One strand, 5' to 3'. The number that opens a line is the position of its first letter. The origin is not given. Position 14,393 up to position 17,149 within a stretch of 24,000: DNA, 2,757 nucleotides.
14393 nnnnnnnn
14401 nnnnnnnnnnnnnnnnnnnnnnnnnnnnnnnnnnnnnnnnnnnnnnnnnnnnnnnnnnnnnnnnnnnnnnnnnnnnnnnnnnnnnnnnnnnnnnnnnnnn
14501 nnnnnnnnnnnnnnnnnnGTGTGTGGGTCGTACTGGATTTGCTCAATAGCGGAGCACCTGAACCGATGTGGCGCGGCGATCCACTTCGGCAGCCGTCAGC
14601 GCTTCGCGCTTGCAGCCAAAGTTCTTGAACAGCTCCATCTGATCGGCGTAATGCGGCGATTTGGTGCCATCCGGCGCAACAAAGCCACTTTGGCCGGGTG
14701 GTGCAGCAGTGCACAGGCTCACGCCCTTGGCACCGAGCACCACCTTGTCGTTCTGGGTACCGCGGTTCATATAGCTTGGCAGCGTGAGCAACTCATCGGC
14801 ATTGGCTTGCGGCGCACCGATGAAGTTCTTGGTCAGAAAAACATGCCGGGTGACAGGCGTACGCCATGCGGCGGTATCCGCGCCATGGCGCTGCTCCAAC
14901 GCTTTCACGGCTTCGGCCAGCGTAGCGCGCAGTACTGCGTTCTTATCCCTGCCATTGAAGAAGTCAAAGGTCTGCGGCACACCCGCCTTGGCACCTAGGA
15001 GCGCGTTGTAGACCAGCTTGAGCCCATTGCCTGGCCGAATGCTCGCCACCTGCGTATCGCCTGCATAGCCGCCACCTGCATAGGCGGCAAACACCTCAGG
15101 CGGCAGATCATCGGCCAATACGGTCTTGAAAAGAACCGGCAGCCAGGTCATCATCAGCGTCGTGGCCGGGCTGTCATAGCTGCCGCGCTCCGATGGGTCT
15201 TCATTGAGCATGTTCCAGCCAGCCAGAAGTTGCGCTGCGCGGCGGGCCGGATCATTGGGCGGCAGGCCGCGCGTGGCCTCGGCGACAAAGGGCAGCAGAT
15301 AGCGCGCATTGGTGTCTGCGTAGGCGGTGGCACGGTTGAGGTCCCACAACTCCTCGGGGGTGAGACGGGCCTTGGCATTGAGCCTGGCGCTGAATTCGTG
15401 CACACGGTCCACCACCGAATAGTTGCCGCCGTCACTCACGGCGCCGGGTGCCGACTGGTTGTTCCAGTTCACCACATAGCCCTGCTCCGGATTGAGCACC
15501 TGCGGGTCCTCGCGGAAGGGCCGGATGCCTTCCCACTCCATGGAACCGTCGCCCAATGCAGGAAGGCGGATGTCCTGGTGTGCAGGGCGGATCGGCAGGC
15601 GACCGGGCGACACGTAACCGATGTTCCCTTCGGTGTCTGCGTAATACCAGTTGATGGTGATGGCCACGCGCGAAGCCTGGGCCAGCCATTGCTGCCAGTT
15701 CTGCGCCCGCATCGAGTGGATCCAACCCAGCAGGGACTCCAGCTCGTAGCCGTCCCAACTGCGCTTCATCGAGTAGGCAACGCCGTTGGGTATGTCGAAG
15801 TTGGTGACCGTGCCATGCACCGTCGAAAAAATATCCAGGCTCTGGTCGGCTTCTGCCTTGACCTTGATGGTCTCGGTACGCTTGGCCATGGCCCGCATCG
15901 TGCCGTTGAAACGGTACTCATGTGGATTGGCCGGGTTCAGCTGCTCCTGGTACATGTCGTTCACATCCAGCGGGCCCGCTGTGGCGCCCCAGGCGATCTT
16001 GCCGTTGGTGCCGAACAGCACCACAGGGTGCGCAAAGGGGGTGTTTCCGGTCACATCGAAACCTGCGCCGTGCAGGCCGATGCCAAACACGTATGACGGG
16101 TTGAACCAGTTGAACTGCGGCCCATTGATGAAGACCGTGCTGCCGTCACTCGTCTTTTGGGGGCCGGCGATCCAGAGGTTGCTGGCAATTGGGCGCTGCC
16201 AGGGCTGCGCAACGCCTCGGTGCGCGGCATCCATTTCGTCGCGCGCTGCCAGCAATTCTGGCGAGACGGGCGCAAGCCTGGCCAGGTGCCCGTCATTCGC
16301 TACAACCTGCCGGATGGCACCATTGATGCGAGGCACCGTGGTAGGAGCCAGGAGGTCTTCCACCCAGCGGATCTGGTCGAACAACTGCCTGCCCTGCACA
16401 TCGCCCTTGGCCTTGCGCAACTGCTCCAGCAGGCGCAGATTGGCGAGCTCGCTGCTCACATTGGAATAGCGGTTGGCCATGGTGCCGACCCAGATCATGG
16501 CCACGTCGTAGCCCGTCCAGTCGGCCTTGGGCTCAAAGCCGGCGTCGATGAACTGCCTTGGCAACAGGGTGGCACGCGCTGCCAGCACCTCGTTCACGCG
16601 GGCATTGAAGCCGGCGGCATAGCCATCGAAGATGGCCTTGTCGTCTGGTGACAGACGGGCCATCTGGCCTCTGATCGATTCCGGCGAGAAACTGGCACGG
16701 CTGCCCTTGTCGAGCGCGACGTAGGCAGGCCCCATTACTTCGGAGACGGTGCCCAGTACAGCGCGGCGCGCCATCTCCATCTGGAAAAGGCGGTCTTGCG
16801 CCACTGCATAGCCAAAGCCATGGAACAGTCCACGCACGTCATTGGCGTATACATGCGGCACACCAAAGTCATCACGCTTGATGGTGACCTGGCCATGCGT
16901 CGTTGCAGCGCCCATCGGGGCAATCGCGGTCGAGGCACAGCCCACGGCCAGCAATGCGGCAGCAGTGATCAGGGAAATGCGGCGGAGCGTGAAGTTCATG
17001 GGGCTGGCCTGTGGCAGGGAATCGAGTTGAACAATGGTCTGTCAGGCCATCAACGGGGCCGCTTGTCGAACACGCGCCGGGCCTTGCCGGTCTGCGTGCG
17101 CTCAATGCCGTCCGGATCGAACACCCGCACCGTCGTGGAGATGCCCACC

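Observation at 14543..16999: Penicillin-G-acylase-type Ntn hydrolase hard-wired into the paa operon between paaK and paaA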

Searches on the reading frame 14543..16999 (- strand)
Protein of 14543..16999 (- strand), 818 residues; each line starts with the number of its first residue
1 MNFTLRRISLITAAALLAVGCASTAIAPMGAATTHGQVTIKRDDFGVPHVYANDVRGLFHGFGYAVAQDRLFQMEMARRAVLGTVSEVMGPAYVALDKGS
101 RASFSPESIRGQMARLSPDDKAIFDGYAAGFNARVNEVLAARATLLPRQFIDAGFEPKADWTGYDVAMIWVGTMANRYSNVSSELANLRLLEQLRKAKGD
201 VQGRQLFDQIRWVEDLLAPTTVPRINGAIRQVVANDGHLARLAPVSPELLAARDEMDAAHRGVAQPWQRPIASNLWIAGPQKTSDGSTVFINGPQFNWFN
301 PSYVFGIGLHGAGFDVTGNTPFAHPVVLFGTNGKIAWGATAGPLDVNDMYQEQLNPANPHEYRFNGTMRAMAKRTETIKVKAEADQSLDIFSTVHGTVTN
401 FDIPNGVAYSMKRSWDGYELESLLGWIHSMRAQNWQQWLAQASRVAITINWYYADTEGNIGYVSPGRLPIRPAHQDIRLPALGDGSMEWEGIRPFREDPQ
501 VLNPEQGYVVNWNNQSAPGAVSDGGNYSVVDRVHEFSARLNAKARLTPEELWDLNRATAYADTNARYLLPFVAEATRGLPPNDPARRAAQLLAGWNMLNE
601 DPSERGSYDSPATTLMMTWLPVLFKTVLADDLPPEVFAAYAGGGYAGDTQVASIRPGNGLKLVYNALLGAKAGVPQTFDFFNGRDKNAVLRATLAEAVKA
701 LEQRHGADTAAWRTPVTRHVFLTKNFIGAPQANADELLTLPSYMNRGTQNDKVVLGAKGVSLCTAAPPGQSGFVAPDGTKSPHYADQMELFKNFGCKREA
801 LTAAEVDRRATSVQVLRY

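Call 5: search_protein_families(library=pfam, proteins=[window:14543-16999:-])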
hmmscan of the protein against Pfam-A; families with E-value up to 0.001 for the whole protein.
window:14543-16999:- (818 aa): 1 family
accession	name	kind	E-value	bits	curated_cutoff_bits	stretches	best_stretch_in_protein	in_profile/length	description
PF01804.23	Penicil_amidase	-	3.3e-132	443.3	21.3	1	37-807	1-674/675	Penicillin amidase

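Call 6: search_protein_families(library=ncbifam, proteins=[window:14543-16999:-])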
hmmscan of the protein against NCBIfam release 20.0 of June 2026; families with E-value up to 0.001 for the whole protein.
window:14543-16999:- (818 aa): 1 family
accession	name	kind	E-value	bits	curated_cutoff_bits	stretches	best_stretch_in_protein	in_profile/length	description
NF051460.1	bi_acylase_PvdQ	equivalog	4.4e-22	77.8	950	2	13-138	7-136/763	bifunctional acylase PvdQ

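Call 7: search_solved_structures(query=window:14543-16999:-, show_alignments=2)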
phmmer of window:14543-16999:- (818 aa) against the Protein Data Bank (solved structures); distinct sequences matched with E-value up to 0.001: 76 (the best 60 are shown).
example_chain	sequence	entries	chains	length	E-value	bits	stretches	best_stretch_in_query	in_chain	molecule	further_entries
7reo_A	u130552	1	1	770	8.3e-197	659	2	273-817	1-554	Penicillin G Acylase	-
7rep_A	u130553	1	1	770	1.3e-196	658.3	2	273-817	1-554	Penicillin G acylase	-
3k3w_B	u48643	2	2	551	1.5e-166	558.9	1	273-815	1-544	Penicillin G acylase | Penicillin G acylase, beta subunit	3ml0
1cp9_B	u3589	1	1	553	1.2e-145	489.8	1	273-806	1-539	Penicillin G amidase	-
1e3a_B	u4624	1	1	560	1.1e-138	466.8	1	270-816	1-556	PENICILLIN AMIDASE BETA SUBUNIT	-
1kec_B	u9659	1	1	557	2.2e-138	465.8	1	273-816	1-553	PENICILLIN ACYLASE BETA SUBUNIT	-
1ai4_B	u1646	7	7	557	2.3e-138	465.7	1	273-816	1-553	PENICILLIN AMIDOHYDROLASE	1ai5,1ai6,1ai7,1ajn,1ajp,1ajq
1h2g_B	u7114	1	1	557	4.2e-138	464.8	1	273-816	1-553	PENICILLIN G ACYLASE BETA SUBUNIT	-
1gk9_B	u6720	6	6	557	5.9e-138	464.3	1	273-816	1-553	PENICILLIN G ACYLASE BETA SUBUNIT | penicillin Acylase beta subunit | PENICILLIN AMIDOHYDROLASE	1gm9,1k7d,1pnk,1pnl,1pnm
1fxh_B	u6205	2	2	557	2.4e-137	462.4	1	273-816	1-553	PENICILLIN ACYLASE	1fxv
1jx9_B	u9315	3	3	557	3.3e-137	461.9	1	273-816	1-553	penicillin G acylase beta subunit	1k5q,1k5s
1gkf_B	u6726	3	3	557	6.3e-137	460.9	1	273-816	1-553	PENICILLIN G ACYLASE BETA SUBUNIT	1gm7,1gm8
4pem_B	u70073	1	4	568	8.3e-137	460.5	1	270-817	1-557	Penicillin G acylase Beta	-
4pel_B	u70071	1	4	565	4.3e-136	458.2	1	274-817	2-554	Penicillin G acylase subunit beta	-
6nvx_B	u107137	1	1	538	6.2e-84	285.7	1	273-813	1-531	penicillin G acylase, beta-subunit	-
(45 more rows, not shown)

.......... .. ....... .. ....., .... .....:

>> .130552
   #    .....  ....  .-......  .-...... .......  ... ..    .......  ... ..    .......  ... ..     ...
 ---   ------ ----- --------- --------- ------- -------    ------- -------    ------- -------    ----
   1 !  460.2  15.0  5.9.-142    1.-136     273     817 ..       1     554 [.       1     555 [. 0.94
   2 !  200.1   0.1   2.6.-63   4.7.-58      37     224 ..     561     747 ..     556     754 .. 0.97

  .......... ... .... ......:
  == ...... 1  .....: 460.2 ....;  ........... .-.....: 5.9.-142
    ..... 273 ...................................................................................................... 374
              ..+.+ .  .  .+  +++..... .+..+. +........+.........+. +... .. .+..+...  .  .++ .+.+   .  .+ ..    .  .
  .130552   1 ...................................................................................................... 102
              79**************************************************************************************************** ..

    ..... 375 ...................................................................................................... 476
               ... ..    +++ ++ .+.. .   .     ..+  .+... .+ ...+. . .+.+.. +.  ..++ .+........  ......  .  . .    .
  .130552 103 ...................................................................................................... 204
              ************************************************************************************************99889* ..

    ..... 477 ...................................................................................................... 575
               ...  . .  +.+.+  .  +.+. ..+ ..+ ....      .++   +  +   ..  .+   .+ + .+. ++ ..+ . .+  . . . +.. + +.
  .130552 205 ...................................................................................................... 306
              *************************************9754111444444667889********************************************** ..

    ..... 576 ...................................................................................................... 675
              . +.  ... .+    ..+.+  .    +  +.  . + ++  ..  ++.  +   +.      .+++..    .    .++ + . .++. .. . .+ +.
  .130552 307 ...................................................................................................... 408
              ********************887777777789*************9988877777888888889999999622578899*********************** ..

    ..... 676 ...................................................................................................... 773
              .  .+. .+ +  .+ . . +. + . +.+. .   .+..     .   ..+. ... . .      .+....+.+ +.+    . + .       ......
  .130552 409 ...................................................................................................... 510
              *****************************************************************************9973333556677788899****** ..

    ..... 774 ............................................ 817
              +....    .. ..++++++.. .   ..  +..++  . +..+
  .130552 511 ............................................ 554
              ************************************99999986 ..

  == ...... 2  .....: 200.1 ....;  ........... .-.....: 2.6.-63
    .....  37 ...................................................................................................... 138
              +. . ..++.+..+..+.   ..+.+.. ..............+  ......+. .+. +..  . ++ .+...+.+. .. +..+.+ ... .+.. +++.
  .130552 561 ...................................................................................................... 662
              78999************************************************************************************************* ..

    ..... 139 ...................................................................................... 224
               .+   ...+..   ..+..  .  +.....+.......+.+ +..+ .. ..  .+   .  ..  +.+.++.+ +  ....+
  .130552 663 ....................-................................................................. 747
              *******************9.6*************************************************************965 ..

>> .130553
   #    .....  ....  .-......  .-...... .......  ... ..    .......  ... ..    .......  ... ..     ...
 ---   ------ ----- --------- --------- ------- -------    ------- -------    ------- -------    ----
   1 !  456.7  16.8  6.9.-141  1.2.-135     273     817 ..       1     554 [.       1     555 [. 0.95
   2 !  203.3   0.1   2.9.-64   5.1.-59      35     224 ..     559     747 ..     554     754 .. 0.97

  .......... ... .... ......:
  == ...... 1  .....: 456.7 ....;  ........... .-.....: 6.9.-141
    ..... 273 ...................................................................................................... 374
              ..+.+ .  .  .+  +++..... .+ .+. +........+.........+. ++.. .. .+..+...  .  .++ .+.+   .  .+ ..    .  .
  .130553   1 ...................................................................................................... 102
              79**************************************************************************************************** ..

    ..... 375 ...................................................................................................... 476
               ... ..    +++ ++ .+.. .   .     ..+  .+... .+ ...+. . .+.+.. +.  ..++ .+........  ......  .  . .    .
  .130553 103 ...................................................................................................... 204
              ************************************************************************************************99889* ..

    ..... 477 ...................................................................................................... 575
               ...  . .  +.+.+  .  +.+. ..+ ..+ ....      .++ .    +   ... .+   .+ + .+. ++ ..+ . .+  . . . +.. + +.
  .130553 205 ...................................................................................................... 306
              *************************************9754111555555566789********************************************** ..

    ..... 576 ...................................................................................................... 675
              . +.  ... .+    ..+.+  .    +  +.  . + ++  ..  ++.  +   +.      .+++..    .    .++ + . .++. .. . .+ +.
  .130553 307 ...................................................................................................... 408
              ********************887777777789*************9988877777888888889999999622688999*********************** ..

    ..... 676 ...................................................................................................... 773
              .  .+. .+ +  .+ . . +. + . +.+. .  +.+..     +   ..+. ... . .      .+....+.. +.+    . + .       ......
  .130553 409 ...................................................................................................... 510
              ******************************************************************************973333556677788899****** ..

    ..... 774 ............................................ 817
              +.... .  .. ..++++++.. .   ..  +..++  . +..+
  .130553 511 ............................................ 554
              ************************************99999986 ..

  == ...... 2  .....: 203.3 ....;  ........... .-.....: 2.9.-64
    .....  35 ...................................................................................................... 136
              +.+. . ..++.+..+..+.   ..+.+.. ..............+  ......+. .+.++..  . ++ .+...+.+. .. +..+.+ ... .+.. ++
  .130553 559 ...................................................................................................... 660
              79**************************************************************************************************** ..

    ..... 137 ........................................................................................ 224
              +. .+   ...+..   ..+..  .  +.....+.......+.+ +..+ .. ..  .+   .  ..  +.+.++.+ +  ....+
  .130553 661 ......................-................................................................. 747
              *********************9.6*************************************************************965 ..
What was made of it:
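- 16184..16324 (-): Spacer (linker) peptide, roughly residues 226-272, removed by autoproteolysis in characterised PGAs. This region lies between the alpha-chain and beta-chain alignments to solved PGAs (call 7).
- On Penicillin G acylase family (Ntn hydrolase, Pfam PF01804, PGA sensu stricto): PDB scores are PGA 659 bits, D-succinylase 185, cephalosporin acylase 88 and PvdQ 51 (call 7).
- Pfam gives a full-length match (call 5), and PDB PGA hits reach 8e-197 (call 7).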

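Call 11: find_encoding_contigs(protein=window:14543-16999:-, flank=10000, max_places=6)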
Protein window:14543-16999:- (818 aa): 6 contigs read that carry it; 5 places shown.
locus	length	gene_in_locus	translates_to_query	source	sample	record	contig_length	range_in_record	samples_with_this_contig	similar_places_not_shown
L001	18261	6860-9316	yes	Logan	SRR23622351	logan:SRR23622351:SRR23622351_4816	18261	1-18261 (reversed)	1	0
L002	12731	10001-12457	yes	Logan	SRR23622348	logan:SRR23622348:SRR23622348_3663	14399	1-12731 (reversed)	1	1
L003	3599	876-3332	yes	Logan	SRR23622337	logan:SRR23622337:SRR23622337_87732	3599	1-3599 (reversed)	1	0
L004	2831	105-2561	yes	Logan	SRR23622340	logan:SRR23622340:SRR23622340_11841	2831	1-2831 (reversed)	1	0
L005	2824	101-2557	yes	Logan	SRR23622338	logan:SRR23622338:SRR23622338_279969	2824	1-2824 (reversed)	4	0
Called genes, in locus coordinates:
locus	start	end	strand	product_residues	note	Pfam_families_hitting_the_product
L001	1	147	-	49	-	?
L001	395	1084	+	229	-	PF04337:DUF480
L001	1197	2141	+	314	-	PF20628:Dyp_perox_C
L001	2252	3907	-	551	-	PF00171:Aldedh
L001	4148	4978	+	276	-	PF00378:ECH_1, PF16113:ECH_2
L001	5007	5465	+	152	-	PF03061:4HBT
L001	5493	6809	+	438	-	PF00501:AMP-binding, PF14535:AMP-binding_C_2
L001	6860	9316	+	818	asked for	PF01804:Penicil_amidase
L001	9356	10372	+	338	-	PF05138:PaaA_PaaC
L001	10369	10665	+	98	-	PF06243:PaaB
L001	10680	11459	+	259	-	PF05138:PaaA_PaaC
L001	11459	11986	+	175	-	PF01883:FeS_assembly_P, PF23451:Zn_ribbon_PaaD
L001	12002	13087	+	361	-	PF00970:FAD_binding_6, PF00175:NAD_binding_1, PF00111:Fer2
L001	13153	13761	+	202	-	PF00440:TetR_N, PF17932:TetR_C_24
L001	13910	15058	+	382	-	PF13458:Peripla_BP_6, PF01094:ANF_receptor, PF13377:Peripla_BP_3 (weak)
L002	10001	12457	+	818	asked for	PF01804:Penicil_amidase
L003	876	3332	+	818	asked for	PF01804:Penicil_amidase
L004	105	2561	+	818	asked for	PF01804:Penicil_amidase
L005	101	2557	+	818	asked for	PF01804:Penicil_amidase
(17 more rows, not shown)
